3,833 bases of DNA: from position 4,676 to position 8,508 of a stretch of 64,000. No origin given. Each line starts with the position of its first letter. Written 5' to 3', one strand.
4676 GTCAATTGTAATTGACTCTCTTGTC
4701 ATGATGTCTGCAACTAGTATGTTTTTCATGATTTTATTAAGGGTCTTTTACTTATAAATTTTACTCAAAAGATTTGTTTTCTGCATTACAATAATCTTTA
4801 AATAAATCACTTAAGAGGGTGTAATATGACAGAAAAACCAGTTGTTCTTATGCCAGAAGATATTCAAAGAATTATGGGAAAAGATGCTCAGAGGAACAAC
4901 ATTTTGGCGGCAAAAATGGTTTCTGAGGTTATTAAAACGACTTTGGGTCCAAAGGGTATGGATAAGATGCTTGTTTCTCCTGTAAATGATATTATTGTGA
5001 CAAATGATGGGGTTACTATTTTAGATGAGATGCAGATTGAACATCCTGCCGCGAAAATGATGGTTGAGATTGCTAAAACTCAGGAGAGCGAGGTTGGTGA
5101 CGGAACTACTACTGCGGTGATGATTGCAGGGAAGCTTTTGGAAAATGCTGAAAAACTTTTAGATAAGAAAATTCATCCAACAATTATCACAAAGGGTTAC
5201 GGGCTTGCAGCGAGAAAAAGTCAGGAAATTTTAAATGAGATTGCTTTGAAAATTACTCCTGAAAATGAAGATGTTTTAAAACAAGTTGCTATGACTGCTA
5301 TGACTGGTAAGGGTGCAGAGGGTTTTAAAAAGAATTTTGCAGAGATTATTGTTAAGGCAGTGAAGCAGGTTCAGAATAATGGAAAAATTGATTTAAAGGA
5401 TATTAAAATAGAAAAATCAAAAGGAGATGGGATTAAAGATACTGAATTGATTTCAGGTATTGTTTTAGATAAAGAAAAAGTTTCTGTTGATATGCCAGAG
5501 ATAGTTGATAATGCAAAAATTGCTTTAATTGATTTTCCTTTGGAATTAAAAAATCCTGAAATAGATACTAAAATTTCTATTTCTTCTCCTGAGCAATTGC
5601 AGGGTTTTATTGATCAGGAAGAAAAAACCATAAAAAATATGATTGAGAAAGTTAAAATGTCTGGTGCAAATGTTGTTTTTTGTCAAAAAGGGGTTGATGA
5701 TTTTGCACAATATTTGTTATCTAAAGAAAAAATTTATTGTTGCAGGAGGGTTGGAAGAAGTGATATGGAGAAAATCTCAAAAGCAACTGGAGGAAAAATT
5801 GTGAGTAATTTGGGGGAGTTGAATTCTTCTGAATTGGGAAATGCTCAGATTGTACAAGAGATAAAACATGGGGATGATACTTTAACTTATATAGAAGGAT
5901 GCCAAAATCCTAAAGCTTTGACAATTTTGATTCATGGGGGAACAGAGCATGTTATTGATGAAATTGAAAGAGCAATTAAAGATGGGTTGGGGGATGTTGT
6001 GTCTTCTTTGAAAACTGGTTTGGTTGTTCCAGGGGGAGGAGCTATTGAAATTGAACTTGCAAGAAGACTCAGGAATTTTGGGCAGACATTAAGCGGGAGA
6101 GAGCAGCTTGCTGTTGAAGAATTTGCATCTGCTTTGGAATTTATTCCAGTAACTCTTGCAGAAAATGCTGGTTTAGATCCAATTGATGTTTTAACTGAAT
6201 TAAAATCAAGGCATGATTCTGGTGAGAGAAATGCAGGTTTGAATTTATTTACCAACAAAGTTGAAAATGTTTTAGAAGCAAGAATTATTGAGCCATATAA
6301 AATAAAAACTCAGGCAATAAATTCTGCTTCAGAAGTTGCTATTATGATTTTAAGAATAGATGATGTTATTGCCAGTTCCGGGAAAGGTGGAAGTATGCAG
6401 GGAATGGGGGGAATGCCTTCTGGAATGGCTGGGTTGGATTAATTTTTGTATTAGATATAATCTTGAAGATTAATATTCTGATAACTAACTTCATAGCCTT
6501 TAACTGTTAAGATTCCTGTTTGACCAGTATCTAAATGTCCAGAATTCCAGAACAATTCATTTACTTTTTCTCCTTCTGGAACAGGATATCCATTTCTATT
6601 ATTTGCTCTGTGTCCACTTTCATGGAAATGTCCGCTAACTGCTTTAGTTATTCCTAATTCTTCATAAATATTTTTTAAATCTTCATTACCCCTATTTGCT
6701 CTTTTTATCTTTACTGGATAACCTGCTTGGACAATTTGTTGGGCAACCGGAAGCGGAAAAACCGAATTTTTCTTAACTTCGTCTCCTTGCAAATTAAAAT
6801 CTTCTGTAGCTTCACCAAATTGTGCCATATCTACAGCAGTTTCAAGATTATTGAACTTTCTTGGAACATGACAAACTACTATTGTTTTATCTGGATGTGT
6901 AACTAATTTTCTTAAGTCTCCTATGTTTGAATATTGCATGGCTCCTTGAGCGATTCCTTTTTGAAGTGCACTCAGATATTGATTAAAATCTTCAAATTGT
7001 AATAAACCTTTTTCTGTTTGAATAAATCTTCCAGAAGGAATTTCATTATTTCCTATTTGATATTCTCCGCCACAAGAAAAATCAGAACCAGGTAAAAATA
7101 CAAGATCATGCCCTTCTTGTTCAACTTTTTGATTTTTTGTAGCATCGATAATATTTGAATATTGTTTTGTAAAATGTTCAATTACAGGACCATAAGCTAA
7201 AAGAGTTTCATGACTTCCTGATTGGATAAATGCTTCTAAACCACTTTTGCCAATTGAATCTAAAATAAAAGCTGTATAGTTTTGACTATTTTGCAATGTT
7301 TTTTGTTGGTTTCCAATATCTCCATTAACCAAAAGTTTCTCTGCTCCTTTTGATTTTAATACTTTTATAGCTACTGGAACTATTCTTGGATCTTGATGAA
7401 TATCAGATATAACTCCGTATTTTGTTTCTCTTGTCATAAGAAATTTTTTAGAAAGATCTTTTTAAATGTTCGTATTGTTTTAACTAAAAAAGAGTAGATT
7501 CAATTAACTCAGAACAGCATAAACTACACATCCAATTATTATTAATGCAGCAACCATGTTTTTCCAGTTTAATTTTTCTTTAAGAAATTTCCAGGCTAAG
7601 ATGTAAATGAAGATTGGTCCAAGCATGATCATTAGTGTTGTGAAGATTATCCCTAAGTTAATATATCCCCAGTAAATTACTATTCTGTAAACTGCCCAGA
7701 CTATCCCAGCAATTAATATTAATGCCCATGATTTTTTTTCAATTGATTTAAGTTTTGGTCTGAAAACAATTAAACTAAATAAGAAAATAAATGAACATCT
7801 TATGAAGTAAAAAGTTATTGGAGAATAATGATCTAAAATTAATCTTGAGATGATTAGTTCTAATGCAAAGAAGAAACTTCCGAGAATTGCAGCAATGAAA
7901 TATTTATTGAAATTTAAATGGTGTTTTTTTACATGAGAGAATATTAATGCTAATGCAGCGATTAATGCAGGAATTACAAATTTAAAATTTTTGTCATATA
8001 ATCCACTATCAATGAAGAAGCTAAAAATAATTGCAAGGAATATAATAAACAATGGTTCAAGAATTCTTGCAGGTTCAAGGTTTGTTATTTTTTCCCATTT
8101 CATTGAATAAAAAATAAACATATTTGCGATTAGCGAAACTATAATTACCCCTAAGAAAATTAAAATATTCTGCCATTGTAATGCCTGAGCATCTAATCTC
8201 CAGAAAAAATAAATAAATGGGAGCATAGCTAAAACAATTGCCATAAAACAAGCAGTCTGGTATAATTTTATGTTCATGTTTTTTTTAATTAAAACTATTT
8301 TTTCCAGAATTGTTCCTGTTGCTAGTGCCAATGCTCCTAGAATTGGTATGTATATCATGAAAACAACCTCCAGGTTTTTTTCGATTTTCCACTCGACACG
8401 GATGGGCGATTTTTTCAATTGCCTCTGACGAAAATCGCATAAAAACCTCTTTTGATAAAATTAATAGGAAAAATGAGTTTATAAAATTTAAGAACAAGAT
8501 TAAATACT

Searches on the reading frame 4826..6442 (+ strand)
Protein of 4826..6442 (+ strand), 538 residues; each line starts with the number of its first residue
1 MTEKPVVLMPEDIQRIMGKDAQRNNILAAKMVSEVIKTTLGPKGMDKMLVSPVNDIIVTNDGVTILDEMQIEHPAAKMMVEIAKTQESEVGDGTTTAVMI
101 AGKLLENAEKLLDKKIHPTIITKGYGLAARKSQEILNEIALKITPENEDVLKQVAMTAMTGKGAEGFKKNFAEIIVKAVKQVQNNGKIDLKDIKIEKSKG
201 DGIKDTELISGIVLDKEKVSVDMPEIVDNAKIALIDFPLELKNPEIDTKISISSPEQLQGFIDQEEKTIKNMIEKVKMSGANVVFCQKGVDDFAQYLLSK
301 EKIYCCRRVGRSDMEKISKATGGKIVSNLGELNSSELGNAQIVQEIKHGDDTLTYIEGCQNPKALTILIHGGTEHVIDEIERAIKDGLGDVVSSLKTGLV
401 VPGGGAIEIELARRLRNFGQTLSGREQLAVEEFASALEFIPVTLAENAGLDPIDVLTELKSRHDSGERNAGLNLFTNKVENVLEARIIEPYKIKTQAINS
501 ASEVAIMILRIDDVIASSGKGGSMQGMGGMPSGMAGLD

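Call 74: search_protein_families(library=pfam, proteins=[window:4826-6442:+], max_evalue=0.00001)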
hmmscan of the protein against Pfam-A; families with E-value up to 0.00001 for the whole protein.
window:4826-6442:+ (538 aa): 1 family
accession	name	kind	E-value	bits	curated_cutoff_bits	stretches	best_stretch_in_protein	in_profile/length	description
PF00118.29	Cpn60_TCP1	-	1.1e-176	588.8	34.3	1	32-516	1-487/490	TCP-1/cpn60 chaperonin family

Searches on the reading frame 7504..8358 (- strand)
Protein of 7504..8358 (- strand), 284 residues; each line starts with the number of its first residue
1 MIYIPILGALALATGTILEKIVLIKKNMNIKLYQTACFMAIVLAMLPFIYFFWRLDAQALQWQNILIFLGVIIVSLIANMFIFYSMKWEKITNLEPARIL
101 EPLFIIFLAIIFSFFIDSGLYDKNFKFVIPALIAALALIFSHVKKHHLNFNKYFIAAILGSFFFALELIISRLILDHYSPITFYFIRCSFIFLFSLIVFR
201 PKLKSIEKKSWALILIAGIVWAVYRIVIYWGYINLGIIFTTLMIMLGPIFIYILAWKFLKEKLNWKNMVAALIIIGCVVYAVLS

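Call 74: search_protein_families(library=pfam, proteins=[window:7504-8358:-], max_evalue=0.00001)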
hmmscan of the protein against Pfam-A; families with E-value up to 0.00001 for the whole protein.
window:7504-8358:- (284 aa): 1 family
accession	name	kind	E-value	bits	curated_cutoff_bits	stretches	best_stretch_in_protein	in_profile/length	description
PF00892.27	EamA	-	1.1e-17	65.1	28.2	1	154-279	4-131/135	EamA-like transporter family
